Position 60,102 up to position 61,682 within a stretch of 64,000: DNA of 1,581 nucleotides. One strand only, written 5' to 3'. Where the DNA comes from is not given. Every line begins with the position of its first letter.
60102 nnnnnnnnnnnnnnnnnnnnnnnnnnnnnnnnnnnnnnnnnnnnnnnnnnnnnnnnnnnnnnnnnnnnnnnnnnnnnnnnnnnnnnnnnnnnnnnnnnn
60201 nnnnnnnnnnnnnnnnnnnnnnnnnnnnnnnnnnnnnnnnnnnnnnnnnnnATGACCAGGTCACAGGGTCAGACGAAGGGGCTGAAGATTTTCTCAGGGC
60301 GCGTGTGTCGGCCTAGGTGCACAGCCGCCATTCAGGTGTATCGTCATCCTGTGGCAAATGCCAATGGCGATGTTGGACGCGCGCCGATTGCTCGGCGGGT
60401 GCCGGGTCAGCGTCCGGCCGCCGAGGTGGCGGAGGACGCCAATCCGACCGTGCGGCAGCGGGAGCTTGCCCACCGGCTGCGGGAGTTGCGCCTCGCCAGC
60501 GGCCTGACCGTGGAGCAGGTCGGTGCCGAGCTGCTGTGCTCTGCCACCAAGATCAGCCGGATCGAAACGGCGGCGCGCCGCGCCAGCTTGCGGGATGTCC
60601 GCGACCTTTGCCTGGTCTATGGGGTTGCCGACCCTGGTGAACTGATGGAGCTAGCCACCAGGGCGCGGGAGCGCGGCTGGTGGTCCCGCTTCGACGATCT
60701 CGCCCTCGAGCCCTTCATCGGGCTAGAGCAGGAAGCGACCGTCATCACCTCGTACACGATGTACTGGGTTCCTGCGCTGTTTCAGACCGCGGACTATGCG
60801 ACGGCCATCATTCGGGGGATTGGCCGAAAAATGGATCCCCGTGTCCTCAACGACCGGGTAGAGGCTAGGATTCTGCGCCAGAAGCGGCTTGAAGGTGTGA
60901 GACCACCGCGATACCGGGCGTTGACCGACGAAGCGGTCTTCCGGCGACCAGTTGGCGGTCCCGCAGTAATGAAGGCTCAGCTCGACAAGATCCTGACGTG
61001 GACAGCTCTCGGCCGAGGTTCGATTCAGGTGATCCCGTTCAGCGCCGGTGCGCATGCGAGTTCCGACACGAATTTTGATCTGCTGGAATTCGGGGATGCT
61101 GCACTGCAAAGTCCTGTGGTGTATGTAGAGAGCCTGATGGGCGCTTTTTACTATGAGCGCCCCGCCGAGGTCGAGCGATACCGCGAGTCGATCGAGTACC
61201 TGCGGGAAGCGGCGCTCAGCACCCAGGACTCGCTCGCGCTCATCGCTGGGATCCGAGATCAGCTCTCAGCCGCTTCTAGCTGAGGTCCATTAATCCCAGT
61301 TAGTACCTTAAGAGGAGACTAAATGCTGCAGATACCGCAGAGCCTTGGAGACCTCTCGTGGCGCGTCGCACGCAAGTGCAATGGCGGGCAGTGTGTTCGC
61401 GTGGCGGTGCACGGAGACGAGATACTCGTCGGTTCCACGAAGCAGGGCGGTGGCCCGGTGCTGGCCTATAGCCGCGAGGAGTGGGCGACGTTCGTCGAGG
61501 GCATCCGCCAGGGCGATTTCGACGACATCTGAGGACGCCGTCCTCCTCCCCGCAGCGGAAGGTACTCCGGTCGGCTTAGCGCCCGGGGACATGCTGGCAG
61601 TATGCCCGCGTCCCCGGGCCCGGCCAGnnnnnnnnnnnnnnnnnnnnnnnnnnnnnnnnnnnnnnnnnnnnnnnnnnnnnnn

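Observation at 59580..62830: ~3.2-kb low-GC insertion: 2-TM micro-protein, XRE-DUF5753/DUF397 pair and a membrane-anchored CbbX-type AAA+ ATPase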

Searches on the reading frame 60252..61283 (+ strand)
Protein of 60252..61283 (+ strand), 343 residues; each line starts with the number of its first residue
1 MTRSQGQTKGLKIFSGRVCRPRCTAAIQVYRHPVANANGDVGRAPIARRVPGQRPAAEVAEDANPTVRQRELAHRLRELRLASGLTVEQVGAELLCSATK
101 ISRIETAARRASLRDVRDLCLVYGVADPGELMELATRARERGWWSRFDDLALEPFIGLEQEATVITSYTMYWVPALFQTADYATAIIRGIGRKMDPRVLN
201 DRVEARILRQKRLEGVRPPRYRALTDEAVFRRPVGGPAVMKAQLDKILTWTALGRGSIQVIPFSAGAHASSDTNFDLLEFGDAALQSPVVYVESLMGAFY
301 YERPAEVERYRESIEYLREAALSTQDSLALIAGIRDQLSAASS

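Call 3: search_protein_families(library=pfam, proteins=[window:60252-61283:+], max_evalue=0.01)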
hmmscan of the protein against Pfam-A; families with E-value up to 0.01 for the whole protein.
window:60252-61283:+ (343 aa): 3 families
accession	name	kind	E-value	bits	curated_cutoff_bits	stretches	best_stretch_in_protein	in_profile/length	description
PF19054.6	DUF5753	-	8.6e-53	179.1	23.4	1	154-332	3-177/178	Domain of unknown function (DUF5753)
PF13560.12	HTH_31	-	1.3e-15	57.8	27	1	71-131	1-61/64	Helix-turn-helix domain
PF01381.28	HTH_3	-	2.8e-06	27.7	23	1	76-125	1-50/55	Helix-turn-helix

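Call 5: search_protein_families(library=padloc, proteins=[window:60252-61283:+], max_evalue=0.01)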
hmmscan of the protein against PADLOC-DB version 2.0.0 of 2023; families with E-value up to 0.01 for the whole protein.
window:60252-61283:+ (343 aa): 5 families
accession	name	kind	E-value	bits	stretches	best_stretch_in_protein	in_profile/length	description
PDLC04142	capH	-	0.00016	20.7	1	72-119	7-54/103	capH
PDLC02926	HTH_VI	-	0.00073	17.7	1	72-123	2-53/92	-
PDLC03954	RmrA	-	0.00099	16.1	1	73-125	12-64/380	-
PDLC03951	RmrA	-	0.002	15.2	1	73-126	10-63/400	-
PDLC03665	Control_protein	-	0.0087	14.3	0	72-133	9-70/77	control protein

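Call 6: search_protein_families(library=ncbifam, proteins=[window:60252-61283:+], max_evalue=0.01)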
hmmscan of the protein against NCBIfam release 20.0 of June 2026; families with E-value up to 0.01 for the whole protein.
window:60252-61283:+ (343 aa): 2 families
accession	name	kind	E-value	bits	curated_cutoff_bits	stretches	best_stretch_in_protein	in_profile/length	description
NF058600.1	TransRegSco1979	equivalog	1.3e-65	221.2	350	1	65-338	2-280/280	Sco1979 family transcriptional regulator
TIGR03070.1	couple_hipB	subfamily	0.0091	15.9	71.65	0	70-124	1-55/58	type II toxin-antitoxin system Y4mF family antitoxin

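Call 34: find_homologous_proteins(query=window:60438-61283:+, max_evalue=1e-30)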
Query window:60438-61283:+ (281 aa): 2611 proteins with E <= 1e-30 among 8000 candidates; the best 120 are listed.
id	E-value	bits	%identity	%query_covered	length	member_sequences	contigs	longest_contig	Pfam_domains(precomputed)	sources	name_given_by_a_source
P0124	6.4e-178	608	100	100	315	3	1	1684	PF19054.7,PF01381.29,PF13560.13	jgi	jgi:transcriptional regulator with XRE-family HTH domain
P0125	4.8e-141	487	81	100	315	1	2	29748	PF19054.7,PF01381.29,PF13560.13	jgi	jgi:transcriptional regulator with XRE-family HTH domain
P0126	4.9e-132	457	78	98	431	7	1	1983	PF12844.14,PF19054.7,PF01381.29,PF13560.13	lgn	-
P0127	3.4e-129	448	75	99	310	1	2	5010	PF19054.7,PF01381.29,PF13560.13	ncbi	-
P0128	3.2e-128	445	75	97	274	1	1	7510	PF19054.7,PF01381.29,PF13560.13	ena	-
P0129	5.5e-128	444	76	99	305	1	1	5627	PF19054.7,PF01381.29,PF13560.13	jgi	jgi:transcriptional regulator with XRE-family HTH domain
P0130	1.5e-127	442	75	99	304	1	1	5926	PF19054.7,PF01381.29,PF13560.13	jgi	jgi:transcriptional regulator with XRE-family HTH domain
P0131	4.0e-127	441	76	97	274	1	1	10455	PF19054.7,PF01381.29,PF13560.13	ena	-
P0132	8.3e-127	440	74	99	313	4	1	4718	PF19054.7,PF01381.29,PF13560.13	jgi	jgi:transcriptional regulator with XRE-family HTH domain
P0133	1.8e-126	439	74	99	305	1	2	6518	PF19054.7,PF01381.29,PF13560.13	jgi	jgi:transcriptional regulator with XRE-family HTH domain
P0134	4.9e-126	437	73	99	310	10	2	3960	PF12844.14,PF19054.7,PF01381.29,PF13560.13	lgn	-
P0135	5.2e-126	437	74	98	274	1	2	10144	PF19054.7,PF01381.29,PF13560.13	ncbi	-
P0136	6.2e-126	437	74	99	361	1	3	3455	PF12844.14,PF19054.7,PF01381.29,PF13560.13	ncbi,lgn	-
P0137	2.5e-125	435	73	99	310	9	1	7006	PF12844.14,PF19054.7,PF01381.29,PF13560.13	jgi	-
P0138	4.5e-125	434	74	99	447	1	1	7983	PF19054.7,PF01381.29,PF13560.13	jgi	jgi:transcriptional regulator with XRE-family HTH domain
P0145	2.9e-124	432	74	98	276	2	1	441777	PF19054.7,PF01381.29,PF13560.13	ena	-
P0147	5.2e-124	431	73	99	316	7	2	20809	PF19054.7,PF01381.29,PF13560.13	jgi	-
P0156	2.1e-122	426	73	98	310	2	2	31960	PF12844.14,PF19054.7,PF01381.29,PF13560.13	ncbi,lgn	-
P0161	1.8e-120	419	72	98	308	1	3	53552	PF19054.7,PF01381.29,PF13560.13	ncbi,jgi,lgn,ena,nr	ncbi:MAG TPA: helix-turn-helix transcriptional regulator [Streptosporangiaceae bacterium]|nr:helix-t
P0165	7.7e-119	414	71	99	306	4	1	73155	PF19054.7,PF01381.29,PF13560.13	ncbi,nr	ncbi:MAG TPA: helix-turn-helix transcriptional regulator [Streptosporangiaceae bacterium]|nr:helix-t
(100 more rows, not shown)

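Call 35: find_encoding_contigs(protein=P0145, flank=6000, max_places=3)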
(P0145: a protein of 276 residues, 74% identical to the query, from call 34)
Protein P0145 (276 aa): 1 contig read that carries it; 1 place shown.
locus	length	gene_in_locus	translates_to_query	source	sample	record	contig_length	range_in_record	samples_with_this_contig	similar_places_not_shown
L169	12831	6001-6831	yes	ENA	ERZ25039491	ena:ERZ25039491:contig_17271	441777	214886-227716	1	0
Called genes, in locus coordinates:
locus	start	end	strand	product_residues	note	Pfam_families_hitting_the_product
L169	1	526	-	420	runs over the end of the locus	PF13241:NAD_binding_7, PF00590:TP_methylase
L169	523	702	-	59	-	-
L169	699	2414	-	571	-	PF03460:NIR_SIR_ferr, PF01077:NIR_SIR, PF03460:NIR_SIR_ferr, PF01077:NIR_SIR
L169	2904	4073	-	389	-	PF01048:PNP_UDP_1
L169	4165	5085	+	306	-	PF13489:Methyltransf_23 (weak), PF08241:Methyltransf_11, PF08242:Methyltransf_12 (weak), PF13649:Methyltransf_25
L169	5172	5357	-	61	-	-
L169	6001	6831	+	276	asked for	PF13560:HTH_31, PF01381:HTH_3 (weak), PF19054:DUF5753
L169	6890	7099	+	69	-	PF04149:DUF397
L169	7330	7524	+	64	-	PF11248:DUF3046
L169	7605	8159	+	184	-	PF13671:AAA_33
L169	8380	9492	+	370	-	PF00154:RecA_N, PF08423:Rad51 (weak), PF06745:ATPase (weak), PF27531:MT3502_N (weak), PF21096:RecA_C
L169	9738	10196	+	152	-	PF21982:RecX_HTH1 (faint), PF02631:RecX_HTH2, PF21981:RecX_HTH3 (weak)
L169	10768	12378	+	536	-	PF12072:RNase_Y_N, PF00013:KH_1 (faint), PF01966:HD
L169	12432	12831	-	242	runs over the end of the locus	-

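Call 36: find_encoding_contigs(protein=P0131, flank=6000, max_places=3)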
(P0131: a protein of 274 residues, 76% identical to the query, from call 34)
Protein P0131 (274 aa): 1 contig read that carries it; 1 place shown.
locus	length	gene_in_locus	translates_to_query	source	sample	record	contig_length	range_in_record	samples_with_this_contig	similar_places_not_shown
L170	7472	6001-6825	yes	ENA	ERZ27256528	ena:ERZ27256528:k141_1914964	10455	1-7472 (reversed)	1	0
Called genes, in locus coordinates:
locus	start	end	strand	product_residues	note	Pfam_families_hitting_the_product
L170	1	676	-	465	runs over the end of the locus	PF13241:NAD_binding_7, PF00590:TP_methylase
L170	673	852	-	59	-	-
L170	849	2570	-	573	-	PF03460:NIR_SIR_ferr, PF01077:NIR_SIR, PF03460:NIR_SIR_ferr, PF01077:NIR_SIR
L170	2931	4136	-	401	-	PF01048:PNP_UDP_1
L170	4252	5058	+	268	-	PF08241:Methyltransf_11, PF08242:Methyltransf_12 (faint), PF13649:Methyltransf_25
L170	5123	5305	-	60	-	-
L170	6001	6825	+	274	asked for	PF13560:HTH_31, PF01381:HTH_3 (weak), PF19054:DUF5753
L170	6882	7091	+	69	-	PF04149:DUF397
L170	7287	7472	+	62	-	?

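Call 37: find_encoding_contigs(protein=P0165, flank=6000, max_places=3)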
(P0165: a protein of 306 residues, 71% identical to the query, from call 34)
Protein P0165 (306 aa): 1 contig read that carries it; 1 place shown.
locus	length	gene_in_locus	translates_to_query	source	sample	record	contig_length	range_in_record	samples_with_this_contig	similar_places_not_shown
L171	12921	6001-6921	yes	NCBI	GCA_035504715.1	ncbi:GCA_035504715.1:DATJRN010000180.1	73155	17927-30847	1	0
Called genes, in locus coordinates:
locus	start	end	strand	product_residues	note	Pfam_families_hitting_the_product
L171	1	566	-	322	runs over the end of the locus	PF12146:Hydrolase_4, PF12697:Abhydrolase_6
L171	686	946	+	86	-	-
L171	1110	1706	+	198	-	PF01169:GDT1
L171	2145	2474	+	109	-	PF11774:Lsr2, PF23359:Lsr2_DNA-bd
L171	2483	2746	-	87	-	-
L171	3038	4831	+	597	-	PF07992:Pyr_redox_2 (weak), PF13450:NAD_binding_8, PF13738:Pyr_redox_3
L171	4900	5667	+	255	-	PF00135:COesterase (faint), PF20434:BD-FAE, PF07859:Abhydrolase_3, PF01738:DLH, PF00326:Peptidase_S9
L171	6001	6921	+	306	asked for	PF13560:HTH_31, PF01381:HTH_3, PF19054:DUF5753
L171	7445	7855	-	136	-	PF13302:Acetyltransf_3 (faint)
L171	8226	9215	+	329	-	PF03663:Glyco_hydro_76, PF07470:Glyco_hydro_88 (faint)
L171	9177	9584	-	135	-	PF04075:F420H2_quin_red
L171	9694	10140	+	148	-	PF07883:Cupin_2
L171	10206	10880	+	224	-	PF03551:PadR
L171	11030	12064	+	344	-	PF00005:ABC_tran, PF13304:AAA_21 (weak), PF13732:DrrA1-3_C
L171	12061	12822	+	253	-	PF01061:ABC2_membrane, PF12698:ABC2_membrane_3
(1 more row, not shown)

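Call 61: search_protein_families(library=phrogs, proteins=[window:60438-61283:+], max_evalue=0.1)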
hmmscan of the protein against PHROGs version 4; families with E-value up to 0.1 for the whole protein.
window:60438-61283:+ (281 aa): 8 families
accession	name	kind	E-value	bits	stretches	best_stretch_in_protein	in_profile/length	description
phrog_9908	-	DNA, RNA and nucleotide metabolism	3e-71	240.9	1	2-275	6-281/282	DNA binding protein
phrog_3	-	transcription regulation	4.1e-05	24.5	1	7-73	86-149/430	transcriptional repressor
phrog_2967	-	transcription regulation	0.0015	19.1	1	5-73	6-73/225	transcriptional regulator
phrog_2328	-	transcription regulation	0.0027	18.5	1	6-63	11-69/128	transcriptional repressor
phrog_8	-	transcription regulation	0.004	17.6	1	9-63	76-130/346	transcriptional regulator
phrog_5823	-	transcription regulation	0.006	16.8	1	8-71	5-68/404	transcriptional regulator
phrog_1373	-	transcription regulation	0.015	16.3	1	13-63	67-117/166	transcriptional regulator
phrog_2439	-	transcription regulation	0.021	14.7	1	12-63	10-61/367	transcriptional regulator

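Call 63: find_encoding_contigs(protein=P0161, flank=7000, max_places=3)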
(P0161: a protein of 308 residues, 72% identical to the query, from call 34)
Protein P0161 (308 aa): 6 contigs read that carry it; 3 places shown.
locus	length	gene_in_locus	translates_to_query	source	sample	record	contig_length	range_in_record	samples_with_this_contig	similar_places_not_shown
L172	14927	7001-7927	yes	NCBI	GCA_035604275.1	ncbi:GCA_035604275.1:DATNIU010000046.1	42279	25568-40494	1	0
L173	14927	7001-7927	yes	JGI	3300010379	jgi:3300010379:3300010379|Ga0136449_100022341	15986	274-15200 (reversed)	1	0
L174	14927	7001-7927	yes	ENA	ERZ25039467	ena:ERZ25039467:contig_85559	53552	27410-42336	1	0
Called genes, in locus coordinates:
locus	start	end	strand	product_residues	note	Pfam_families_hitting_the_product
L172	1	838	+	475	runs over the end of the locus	PF00083:Sugar_tr, PF07690:MFS_1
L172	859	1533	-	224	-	-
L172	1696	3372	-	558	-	PF01381:HTH_3 (weak)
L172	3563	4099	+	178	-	PF05014:Nuc_deoxyrib_tr (weak)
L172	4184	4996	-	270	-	PF05175:MTS (weak), PF13489:Methyltransf_23, PF01209:Ubie_methyltran, PF02390:Methyltransf_4 (weak), PF08241:Methyltransf_11, PF08242:Methyltransf_12, PF13649:Methyltransf_25, PF13847:Methyltransf_31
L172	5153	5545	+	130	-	PF07366:SnoaL (weak), PF12680:SnoaL_2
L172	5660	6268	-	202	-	PF08808:RES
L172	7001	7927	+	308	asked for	PF13560:HTH_31, PF01381:HTH_3, PF19054:DUF5753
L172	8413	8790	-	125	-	PF01740:STAS, PF13466:STAS_2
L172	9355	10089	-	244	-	PF23023:Anti-Pycsar_Apyc1, PF00753:Lactamase_B, PF12706:Lactamase_B_2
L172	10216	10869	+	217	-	-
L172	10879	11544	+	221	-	PF08808:RES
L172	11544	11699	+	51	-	-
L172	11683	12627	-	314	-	PF00753:Lactamase_B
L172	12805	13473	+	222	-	PF00596:Aldolase_II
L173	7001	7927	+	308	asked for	PF13560:HTH_31, PF01381:HTH_3, PF19054:DUF5753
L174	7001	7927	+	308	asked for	PF13560:HTH_31, PF01381:HTH_3, PF19054:DUF5753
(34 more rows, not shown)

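Call 64: find_encoding_contigs(protein=P0156, flank=7000, max_places=3)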
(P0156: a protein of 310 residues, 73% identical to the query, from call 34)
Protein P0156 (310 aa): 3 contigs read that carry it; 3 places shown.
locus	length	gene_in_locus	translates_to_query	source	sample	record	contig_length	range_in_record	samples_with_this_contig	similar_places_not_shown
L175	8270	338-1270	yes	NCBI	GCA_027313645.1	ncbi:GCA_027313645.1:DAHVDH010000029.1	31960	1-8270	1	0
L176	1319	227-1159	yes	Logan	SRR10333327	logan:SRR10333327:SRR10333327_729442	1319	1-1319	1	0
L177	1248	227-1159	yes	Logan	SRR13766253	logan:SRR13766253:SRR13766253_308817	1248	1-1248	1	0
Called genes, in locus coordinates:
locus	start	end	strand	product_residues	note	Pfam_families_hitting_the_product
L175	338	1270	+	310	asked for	PF01381:HTH_3 (weak), PF12844:HTH_19 (weak), PF13560:HTH_31, PF19054:DUF5753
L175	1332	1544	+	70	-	PF04149:DUF397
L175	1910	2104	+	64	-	PF11248:DUF3046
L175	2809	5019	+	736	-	PF00154:RecA_N, PF01637:ATPase_2 (faint), PF06745:ATPase (faint), PF03161:LAGLIDADG_2, PF00154:RecA_N, PF21096:RecA_C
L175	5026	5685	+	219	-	PF21982:RecX_HTH1, PF02631:RecX_HTH2, PF21981:RecX_HTH3 (weak)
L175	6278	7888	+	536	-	PF12072:RNase_Y_N, PF00013:KH_1 (faint), PF01966:HD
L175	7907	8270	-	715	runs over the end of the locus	PF00135:COesterase (weak), PF20434:BD-FAE, PF00326:Peptidase_S9, PF01738:DLH (faint), PF07859:Abhydrolase_3 (weak)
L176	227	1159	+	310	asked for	PF01381:HTH_3 (weak), PF12844:HTH_19 (weak), PF13560:HTH_31, PF19054:DUF5753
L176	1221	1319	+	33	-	?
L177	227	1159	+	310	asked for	PF01381:HTH_3 (weak), PF12844:HTH_19 (weak), PF13560:HTH_31, PF19054:DUF5753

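Call 65: find_encoding_contigs(protein=P0147, flank=7000, max_places=3)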
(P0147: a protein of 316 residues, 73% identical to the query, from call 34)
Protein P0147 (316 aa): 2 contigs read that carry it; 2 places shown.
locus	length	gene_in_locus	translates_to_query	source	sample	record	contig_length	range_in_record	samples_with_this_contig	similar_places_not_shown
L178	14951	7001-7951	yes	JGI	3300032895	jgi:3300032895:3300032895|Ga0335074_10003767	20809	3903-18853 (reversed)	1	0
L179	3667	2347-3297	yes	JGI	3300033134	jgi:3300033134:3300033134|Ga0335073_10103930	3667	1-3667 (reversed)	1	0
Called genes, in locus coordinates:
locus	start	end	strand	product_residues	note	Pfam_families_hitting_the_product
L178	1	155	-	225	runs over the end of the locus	PF01903:CbiX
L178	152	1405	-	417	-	PF13241:NAD_binding_7, PF00590:TP_methylase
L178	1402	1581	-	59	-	-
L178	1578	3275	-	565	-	PF03460:NIR_SIR_ferr, PF01077:NIR_SIR, PF03460:NIR_SIR_ferr, PF01077:NIR_SIR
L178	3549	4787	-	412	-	PF01048:PNP_UDP_1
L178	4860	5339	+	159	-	-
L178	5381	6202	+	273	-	PF08241:Methyltransf_11, PF08242:Methyltransf_12 (faint), PF13649:Methyltransf_25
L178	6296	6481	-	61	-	-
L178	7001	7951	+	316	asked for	PF01381:HTH_3 (weak), PF13560:HTH_31, PF19054:DUF5753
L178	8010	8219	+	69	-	PF04149:DUF397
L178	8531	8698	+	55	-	PF11248:DUF3046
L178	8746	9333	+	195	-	PF13671:AAA_33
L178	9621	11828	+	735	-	PF00154:RecA_N, PF06745:ATPase (faint), PF27531:MT3502_N (faint), PF03161:LAGLIDADG_2, PF00154:RecA_N, PF21096:RecA_C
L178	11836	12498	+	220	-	PF21982:RecX_HTH1, PF02631:RecX_HTH2, PF21981:RecX_HTH3 (weak)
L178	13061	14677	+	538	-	PF12072:RNase_Y_N, PF00013:KH_1 (faint), PF01966:HD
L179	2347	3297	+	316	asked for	PF01381:HTH_3 (weak), PF13560:HTH_31, PF19054:DUF5753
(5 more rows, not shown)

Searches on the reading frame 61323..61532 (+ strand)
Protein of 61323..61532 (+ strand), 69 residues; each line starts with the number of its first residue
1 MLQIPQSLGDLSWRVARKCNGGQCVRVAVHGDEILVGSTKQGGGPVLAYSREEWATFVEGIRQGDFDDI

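Call 3: search_protein_families(library=pfam, proteins=[window:61323-61532:+], max_evalue=0.01)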
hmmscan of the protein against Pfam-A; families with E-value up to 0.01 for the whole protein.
window:61323-61532:+ (69 aa): 1 family
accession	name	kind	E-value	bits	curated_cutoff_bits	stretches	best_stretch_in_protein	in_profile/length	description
PF04149.17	DUF397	-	1.1e-10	42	24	1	12-62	2-55/55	Domain of unknown function (DUF397)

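Call 5: search_protein_families(library=padloc, proteins=[window:61323-61532:+], max_evalue=0.01)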
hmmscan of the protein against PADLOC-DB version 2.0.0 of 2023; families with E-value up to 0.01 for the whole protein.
window:61323-61532:+ (69 aa): 0 families

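Call 6: search_protein_families(library=ncbifam, proteins=[window:61323-61532:+], max_evalue=0.01)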
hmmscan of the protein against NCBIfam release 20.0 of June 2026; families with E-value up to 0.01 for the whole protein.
window:61323-61532:+ (69 aa): 0 families

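Call 7: find_encoding_contigs(protein=window:61323-61532:+, flank=10000, max_places=10)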
Protein window:61323-61532:+ (69 aa): 2 contigs read that carry it; 2 places shown.
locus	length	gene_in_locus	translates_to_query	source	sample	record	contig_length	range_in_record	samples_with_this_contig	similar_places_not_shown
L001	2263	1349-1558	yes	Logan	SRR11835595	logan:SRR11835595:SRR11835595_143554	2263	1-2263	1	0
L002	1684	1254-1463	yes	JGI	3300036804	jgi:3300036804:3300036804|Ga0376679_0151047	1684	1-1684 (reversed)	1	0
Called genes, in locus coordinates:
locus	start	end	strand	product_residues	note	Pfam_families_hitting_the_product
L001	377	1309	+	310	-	PF13560:HTH_31, PF01381:HTH_3 (faint), PF19054:DUF5753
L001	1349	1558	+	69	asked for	PF04149:DUF397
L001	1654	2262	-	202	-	?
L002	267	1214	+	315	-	PF01381:HTH_3 (faint), PF13560:HTH_31, PF19054:DUF5753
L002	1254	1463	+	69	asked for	PF04149:DUF397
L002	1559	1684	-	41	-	?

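Call 61: search_protein_families(library=phrogs, proteins=[window:61323-61532:+], max_evalue=0.1)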
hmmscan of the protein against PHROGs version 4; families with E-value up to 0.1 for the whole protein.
window:61323-61532:+ (69 aa): 1 family
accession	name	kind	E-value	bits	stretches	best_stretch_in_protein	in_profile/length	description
phrog_10815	-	unknown function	9.5e-08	32.7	1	20-66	17-63/63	-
